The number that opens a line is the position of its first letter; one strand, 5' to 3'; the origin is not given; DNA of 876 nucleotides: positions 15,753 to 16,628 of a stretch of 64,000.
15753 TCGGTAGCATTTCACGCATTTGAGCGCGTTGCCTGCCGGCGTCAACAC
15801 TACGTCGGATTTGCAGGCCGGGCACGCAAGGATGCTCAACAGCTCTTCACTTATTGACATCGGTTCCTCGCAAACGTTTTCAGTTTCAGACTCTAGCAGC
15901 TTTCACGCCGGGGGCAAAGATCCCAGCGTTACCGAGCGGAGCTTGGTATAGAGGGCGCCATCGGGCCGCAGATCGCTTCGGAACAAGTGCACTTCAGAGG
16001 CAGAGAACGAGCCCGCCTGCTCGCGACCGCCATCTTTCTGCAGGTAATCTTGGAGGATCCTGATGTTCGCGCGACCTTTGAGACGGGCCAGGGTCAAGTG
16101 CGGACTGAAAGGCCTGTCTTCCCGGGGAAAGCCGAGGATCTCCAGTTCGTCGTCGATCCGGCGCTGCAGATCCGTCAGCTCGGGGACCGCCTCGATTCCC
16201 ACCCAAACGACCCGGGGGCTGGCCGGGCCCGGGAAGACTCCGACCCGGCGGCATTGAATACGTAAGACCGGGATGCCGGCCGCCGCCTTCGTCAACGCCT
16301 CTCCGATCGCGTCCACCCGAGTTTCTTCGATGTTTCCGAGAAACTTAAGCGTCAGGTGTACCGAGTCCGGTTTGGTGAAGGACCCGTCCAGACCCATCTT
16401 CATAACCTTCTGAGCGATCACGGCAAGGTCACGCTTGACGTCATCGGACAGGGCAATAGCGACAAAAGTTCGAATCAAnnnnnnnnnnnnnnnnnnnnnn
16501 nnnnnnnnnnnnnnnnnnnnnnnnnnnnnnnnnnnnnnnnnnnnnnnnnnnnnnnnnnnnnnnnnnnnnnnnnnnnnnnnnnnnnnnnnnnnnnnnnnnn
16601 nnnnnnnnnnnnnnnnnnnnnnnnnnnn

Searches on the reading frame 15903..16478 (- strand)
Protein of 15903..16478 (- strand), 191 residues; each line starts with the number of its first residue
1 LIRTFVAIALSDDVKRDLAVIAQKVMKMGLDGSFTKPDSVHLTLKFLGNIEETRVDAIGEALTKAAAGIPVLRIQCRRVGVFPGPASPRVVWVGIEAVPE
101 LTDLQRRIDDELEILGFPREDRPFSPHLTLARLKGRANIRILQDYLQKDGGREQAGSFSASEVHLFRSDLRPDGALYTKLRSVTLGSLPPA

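Call 76: search_protein_families(library=ncbifam, proteins=[window:15903-16478:-], max_evalue=0.00001)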
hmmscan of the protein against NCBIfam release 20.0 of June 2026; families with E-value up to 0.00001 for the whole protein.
window:15903-16478:- (191 aa): 3 families
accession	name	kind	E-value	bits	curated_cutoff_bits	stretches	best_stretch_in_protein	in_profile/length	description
TIGR02258.1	2_5_ligase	equivalog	2.1e-44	151.6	65.7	1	2-185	1-180/180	RNA 2',3'-cyclic phosphodiesterase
NF011704.0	PRK15124.1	equivalog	1.2e-08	35.1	184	1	3-185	6-174/176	RNA 2',3'-cyclic phosphodiesterase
NF010223.0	PRK13679.1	equivalog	1.1e-06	28.7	129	1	41-132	34-120/170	hypothetical protein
